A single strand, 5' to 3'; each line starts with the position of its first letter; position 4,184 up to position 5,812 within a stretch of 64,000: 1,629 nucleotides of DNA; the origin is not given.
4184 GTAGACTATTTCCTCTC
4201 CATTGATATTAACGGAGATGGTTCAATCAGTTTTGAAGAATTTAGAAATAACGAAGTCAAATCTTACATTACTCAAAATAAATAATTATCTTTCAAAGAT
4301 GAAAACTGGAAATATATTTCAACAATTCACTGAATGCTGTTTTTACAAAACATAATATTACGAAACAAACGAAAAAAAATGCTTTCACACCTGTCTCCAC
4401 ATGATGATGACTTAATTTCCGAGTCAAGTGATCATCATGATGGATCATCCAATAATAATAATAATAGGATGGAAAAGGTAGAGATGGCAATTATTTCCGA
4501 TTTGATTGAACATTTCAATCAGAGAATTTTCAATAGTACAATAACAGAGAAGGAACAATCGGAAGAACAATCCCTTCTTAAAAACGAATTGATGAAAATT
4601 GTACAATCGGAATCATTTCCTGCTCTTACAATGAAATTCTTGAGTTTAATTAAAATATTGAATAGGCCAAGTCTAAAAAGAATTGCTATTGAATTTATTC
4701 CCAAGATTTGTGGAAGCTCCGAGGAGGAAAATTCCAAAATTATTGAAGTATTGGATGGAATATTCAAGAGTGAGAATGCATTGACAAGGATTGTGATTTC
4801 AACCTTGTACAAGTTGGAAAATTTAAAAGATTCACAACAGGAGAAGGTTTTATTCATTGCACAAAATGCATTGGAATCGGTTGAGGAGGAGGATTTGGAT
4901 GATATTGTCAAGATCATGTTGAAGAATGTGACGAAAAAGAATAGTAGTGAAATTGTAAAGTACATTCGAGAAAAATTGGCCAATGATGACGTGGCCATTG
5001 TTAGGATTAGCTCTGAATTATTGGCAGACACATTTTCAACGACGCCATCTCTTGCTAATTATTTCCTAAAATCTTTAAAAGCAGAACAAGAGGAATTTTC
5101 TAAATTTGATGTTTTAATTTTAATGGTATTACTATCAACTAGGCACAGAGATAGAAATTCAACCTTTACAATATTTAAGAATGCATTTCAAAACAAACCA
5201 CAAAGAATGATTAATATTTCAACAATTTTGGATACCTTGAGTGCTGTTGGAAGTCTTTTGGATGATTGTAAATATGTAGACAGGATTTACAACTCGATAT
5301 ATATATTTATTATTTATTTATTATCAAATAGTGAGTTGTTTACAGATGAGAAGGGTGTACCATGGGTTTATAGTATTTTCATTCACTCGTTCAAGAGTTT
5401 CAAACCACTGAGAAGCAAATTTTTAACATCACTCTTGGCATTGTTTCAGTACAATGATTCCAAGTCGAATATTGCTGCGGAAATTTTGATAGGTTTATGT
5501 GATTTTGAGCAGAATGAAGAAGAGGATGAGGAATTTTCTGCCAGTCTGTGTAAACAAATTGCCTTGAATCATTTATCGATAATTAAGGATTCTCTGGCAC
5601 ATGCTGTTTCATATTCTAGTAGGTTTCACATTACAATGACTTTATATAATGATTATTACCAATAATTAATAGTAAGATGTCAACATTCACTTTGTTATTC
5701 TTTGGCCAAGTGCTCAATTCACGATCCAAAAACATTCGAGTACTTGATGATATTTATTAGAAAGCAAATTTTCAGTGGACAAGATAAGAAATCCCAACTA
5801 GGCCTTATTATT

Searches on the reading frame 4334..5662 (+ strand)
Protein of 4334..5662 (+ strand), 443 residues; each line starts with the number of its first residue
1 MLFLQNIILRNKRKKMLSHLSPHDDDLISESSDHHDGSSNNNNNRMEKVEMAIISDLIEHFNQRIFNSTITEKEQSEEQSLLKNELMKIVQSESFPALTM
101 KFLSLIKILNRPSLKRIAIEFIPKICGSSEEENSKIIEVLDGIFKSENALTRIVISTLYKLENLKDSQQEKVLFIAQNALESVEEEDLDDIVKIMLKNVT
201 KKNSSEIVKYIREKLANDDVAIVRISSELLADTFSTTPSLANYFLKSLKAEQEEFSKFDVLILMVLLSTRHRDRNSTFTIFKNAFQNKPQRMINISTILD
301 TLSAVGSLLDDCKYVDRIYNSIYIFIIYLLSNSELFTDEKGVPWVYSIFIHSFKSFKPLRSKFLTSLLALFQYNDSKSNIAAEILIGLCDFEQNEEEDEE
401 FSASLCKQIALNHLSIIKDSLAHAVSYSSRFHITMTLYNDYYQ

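Call 13: list_cluster_members(proteins=[window:4334-5662:+, window:6222-7841:+, window:8512-10323:-, window:10484-11809:-, window:33622-35454:-, window:47759-50290:-, window:56434-58479:+, window:62180-63307:+])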
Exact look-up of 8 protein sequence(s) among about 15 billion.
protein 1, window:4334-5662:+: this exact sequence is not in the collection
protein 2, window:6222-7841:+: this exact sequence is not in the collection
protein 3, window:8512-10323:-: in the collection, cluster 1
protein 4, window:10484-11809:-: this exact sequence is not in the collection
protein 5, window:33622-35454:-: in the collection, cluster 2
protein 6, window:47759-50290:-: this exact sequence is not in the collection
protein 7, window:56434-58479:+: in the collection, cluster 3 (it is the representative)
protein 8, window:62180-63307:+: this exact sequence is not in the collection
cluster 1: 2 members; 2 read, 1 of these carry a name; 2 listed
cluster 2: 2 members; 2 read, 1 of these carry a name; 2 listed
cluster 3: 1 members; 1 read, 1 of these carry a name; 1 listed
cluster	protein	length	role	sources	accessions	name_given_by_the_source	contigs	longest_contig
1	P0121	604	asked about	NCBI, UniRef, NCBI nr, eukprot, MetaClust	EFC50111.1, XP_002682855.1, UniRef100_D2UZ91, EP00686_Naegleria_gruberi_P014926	splicing factor 3b, subunit 2 [Naegleria gruberi] | Splicing factor 3b, subunit 2 n=1 Tax=Naegleria gruberi TaxID=5762 RepID=D2UZ91_NAEGR | XP_002682855.1 splicing factor 3b, subunit 2 [Naegleria gruberi strain NEG-M]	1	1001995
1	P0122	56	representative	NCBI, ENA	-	-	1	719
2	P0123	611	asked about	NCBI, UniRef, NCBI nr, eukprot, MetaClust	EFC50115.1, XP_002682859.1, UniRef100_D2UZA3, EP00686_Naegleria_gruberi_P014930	predicted protein [Naegleria gruberi] | Predicted protein n=1 Tax=Naegleria gruberi TaxID=5762 RepID=D2UZA3_NAEGR | uncharacterized protein NAEGRDRAFT_61866 [Naegleria gruberi]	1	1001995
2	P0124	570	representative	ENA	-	-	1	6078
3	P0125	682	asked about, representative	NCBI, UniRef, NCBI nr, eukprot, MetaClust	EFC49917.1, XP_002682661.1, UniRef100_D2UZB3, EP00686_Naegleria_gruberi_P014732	predicted protein [Naegleria gruberi] | Predicted protein n=1 Tax=Naegleria gruberi TaxID=5762 RepID=D2UZB3_NAEGR | uncharacterized protein NAEGRDRAFT_61876 [Naegleria gruberi]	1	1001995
